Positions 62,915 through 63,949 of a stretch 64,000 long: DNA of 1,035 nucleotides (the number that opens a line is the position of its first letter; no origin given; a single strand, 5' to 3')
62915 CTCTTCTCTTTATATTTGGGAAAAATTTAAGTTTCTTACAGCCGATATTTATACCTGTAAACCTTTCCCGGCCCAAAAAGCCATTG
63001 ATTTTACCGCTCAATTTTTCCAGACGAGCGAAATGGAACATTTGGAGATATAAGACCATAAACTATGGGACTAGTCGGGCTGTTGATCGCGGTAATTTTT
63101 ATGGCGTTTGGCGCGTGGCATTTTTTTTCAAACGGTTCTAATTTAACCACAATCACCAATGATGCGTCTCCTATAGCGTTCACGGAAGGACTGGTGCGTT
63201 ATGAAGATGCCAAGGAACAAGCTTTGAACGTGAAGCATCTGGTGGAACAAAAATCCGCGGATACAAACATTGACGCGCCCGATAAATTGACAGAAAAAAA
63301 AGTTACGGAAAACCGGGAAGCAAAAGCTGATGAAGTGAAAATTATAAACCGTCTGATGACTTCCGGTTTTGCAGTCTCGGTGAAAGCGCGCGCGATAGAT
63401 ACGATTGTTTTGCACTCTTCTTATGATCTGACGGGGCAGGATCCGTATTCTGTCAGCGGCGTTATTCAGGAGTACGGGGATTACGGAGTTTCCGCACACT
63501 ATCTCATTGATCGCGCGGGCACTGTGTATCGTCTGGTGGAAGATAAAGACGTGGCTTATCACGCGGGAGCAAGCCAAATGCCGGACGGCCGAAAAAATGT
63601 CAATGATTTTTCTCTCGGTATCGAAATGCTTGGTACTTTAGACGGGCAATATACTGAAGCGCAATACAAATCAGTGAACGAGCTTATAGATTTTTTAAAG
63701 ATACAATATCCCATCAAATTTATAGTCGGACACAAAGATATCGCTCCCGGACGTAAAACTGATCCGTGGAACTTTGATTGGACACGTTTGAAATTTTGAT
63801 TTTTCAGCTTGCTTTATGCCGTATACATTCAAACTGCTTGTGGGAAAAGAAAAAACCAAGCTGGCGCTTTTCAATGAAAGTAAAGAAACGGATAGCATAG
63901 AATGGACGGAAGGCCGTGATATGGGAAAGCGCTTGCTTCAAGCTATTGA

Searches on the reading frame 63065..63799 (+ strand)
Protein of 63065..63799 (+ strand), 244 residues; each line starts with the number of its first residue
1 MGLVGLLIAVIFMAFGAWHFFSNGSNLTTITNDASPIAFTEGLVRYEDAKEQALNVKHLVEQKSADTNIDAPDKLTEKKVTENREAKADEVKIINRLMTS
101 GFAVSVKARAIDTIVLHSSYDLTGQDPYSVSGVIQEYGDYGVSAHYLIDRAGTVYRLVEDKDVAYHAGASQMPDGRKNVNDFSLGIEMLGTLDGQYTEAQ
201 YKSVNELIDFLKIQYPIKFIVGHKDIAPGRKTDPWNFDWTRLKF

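Call 18: search_protein_families(library=pfam, proteins=[window:63065-63799:+], max_evalue=0.001)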
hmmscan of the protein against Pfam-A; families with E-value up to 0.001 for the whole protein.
window:63065-63799:+ (244 aa): 1 family
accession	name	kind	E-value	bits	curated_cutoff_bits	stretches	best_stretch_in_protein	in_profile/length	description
PF01510.30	Amidase_2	-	3.9e-28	98.8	26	1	109-234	3-129/131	N-acetylmuramoyl-L-alanine amidase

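Call 20: find_encoding_contigs(protein=window:63065-63799:+, flank=10000, max_places=3)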
Protein window:63065-63799:+ (244 aa): 2 contigs read that carry it; 1 place shown.
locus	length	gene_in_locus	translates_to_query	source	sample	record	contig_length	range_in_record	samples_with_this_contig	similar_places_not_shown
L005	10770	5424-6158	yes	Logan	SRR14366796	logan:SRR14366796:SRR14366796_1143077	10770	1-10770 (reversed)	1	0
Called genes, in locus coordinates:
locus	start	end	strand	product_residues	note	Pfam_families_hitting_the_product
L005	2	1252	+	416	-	?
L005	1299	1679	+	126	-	PF07681:DoxX, PF13564:DoxX_2 (weak)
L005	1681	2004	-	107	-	-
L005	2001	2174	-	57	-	-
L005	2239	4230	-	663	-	PF00932:LTD, PF00801:PKD, PF18911:PKD_4, PF00932:LTD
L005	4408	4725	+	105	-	-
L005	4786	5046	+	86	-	-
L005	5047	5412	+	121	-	PF02675:AdoMet_dc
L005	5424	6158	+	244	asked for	PF01510:Amidase_2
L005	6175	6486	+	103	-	-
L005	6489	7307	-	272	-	PF00072:Response_reg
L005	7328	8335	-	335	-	PF00512:HisKA, PF13581:HATPase_c_2 (faint), PF02518:HATPase_c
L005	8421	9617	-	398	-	PF08495:FIST, PF10442:FIST_C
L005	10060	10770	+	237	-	?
